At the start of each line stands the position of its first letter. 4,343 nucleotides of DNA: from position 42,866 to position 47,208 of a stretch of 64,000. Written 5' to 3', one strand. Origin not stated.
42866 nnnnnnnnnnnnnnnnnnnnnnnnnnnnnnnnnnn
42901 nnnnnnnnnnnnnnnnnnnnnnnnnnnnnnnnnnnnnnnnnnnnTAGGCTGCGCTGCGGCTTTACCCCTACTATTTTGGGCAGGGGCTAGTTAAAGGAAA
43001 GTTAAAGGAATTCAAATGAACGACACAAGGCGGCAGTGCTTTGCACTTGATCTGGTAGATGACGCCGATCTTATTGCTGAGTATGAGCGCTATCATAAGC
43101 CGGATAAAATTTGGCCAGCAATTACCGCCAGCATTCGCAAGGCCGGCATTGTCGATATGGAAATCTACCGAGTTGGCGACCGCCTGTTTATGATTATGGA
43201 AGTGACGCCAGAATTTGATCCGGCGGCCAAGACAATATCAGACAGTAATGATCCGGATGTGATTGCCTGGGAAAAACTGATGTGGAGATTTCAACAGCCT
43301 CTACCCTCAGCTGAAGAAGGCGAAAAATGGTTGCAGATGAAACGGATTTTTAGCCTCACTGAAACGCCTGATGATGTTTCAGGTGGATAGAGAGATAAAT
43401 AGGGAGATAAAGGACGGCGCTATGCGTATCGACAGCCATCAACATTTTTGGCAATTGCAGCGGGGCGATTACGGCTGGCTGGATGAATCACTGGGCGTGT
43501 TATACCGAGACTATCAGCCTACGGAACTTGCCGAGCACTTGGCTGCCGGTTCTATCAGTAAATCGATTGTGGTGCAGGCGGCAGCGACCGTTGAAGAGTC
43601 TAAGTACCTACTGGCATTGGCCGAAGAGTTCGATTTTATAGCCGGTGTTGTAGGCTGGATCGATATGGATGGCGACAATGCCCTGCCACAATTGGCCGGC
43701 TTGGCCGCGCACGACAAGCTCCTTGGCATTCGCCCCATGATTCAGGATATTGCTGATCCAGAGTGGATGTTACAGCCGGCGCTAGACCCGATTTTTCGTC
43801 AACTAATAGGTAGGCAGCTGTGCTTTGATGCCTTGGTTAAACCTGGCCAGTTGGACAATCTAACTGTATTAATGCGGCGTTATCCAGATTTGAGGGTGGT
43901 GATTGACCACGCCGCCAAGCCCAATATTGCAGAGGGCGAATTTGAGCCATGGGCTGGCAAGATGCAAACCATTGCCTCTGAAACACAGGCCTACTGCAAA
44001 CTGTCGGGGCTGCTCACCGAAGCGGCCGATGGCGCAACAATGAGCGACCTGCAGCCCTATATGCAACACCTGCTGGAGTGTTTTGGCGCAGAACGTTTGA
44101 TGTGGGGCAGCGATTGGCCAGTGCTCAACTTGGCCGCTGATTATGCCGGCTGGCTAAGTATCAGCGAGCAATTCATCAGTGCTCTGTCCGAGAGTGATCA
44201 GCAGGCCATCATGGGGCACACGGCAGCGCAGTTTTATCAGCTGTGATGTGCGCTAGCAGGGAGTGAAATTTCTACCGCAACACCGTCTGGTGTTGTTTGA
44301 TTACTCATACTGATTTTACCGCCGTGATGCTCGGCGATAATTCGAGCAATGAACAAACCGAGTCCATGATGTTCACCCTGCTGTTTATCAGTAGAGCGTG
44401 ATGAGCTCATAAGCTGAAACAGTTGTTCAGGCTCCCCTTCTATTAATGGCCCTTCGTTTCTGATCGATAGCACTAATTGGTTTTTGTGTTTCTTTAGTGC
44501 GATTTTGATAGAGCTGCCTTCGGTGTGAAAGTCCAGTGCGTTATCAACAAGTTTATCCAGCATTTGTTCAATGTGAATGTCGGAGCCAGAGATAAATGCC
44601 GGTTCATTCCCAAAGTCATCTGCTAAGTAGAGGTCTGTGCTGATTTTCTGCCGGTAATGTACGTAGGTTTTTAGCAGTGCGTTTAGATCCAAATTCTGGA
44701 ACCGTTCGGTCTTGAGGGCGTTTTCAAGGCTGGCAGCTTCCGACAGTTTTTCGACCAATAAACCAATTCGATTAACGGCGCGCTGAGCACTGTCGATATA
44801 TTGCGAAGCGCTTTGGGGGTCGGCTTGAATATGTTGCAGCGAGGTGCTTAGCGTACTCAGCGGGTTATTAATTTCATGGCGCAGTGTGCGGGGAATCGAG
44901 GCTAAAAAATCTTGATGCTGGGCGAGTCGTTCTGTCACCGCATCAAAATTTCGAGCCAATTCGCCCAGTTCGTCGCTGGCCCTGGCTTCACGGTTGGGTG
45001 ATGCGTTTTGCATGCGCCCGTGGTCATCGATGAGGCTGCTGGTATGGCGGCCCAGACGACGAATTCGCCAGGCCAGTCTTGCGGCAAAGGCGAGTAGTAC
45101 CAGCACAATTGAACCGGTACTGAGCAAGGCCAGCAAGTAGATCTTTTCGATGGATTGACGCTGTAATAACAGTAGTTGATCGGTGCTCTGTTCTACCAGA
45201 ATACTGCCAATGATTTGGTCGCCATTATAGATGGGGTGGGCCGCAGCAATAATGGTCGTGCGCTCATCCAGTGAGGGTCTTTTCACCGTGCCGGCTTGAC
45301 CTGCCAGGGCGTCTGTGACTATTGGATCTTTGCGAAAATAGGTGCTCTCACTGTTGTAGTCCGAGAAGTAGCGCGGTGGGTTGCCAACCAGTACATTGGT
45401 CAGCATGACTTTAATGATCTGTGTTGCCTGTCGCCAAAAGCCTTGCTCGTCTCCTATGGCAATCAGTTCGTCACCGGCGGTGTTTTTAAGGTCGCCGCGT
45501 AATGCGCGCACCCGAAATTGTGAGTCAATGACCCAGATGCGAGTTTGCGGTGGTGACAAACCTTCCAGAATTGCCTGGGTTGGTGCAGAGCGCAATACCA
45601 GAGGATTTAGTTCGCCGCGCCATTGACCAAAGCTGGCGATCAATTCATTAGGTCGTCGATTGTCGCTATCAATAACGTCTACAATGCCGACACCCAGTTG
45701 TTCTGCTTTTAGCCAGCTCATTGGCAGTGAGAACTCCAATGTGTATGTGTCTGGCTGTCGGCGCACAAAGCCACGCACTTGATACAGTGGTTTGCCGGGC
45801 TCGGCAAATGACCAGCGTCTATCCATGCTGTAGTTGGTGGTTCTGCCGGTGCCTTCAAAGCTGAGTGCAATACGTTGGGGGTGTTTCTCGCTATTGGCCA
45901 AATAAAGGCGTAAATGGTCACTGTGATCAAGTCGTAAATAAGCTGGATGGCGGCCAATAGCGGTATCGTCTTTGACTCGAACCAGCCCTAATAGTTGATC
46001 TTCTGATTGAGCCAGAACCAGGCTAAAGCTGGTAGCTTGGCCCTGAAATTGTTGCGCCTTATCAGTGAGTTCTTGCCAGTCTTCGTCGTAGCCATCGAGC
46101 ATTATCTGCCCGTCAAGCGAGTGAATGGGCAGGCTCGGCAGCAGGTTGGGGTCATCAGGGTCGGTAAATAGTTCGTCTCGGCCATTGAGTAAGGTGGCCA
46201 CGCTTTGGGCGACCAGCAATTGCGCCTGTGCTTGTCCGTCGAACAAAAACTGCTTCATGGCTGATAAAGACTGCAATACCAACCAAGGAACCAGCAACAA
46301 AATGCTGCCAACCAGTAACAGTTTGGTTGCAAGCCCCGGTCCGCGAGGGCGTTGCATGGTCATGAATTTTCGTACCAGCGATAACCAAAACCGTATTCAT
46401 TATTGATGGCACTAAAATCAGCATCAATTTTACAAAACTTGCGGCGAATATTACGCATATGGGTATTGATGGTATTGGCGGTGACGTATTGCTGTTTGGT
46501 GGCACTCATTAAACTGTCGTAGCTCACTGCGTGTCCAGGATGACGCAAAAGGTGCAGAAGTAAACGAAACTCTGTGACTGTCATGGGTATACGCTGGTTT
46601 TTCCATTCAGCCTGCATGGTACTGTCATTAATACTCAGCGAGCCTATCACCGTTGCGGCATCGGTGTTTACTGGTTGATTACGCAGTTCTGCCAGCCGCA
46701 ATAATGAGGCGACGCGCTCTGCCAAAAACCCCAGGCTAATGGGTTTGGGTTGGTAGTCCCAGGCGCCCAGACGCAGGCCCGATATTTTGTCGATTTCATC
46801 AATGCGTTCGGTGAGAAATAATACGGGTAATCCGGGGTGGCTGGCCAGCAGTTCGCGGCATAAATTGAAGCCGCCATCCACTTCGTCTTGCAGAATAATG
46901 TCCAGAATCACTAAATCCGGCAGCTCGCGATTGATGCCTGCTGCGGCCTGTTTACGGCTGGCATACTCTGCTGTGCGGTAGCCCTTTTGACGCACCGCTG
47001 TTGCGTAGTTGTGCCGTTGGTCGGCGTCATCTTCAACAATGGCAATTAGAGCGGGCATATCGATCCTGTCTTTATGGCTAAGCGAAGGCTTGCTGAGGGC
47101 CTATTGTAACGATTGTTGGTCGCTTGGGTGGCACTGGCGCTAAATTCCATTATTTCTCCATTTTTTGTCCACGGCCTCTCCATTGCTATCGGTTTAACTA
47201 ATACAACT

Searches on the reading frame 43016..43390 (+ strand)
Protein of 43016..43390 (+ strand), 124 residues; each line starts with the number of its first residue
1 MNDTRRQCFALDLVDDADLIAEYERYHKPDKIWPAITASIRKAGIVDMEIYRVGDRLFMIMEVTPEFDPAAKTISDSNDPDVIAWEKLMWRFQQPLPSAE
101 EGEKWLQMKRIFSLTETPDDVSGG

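Call 49: search_protein_families(library=pfam, proteins=[window:43016-43390:+])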
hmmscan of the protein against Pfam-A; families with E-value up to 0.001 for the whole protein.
window:43016-43390:+ (124 aa): 1 family
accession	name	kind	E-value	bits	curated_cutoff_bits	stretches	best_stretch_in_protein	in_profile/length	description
PF05336.19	rhaM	-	3.8e-28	98.2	23.4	1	6-114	1-105/105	L-rhamnose mutarotase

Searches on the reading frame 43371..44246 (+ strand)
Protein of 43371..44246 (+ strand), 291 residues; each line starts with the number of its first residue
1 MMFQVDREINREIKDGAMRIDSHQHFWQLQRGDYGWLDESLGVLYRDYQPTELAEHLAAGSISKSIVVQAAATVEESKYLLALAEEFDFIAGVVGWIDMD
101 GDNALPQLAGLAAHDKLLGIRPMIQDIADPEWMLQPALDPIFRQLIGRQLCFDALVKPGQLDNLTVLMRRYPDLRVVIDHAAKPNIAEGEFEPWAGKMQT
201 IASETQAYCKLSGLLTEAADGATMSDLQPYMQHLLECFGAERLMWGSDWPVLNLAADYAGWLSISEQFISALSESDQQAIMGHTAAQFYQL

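Call 33: search_protein_families(library=pfam, proteins=[window:43371-44246:+])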
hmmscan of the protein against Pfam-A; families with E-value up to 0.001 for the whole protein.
window:43371-44246:+ (291 aa): 1 family
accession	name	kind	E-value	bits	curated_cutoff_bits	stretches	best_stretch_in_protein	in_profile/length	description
PF04909.20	Amidohydro_2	-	3e-43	149.1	26.4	1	20-291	1-289/289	Amidohydrolase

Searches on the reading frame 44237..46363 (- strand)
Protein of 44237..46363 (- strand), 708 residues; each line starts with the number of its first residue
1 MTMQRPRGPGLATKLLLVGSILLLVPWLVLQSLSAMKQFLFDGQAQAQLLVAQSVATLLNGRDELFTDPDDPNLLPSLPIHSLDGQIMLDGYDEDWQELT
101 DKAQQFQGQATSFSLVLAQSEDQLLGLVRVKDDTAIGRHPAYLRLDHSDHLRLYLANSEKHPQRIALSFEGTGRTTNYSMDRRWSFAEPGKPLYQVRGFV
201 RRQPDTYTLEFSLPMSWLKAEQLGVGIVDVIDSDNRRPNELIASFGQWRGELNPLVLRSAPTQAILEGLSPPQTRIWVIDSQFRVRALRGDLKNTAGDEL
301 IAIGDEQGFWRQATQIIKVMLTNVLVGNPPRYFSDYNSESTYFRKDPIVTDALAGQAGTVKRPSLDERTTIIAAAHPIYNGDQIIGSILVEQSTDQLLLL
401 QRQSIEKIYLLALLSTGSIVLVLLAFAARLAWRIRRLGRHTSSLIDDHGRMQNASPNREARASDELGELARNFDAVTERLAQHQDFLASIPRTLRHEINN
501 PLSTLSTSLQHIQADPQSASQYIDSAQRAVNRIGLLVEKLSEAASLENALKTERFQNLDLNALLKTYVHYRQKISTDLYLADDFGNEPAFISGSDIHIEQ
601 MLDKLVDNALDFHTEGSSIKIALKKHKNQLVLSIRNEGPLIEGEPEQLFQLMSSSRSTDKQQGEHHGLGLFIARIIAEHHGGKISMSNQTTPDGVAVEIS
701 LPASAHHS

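Call 33: search_protein_families(library=pfam, proteins=[window:44237-46363:-])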
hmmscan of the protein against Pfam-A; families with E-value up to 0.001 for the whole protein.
window:44237-46363:- (708 aa): 3 families
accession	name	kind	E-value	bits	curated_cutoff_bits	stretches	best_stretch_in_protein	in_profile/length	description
PF02518.31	HATPase_c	-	6.1e-18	65.7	26.4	1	595-703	3-109/111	Histidine kinase-, DNA gyrase B-, and HSP90-like ATPase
PF00512.31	HisKA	-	5.1e-09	36.5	26.9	1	493-548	8-65/66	His Kinase A (phospho-acceptor) domain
PF14501.12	HATPase_c_5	-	4.5e-06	26.9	22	1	598-689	6-91/102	GHKL domain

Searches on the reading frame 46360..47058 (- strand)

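Call 33: search_protein_families(library=pfam, proteins=[window:46360-47058:-])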
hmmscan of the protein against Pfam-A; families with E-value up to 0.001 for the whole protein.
window:46360-47058:- (232 aa): 2 families
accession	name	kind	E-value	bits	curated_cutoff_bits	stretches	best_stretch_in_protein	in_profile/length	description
PF00072.30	Response_reg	-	4.3e-19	69.1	30.2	1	5-116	1-110/111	Response regulator receiver domain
PF00486.34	Trans_reg_C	-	1.5e-14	54.3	26.2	1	155-227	2-76/77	Transcriptional regulatory protein, C terminal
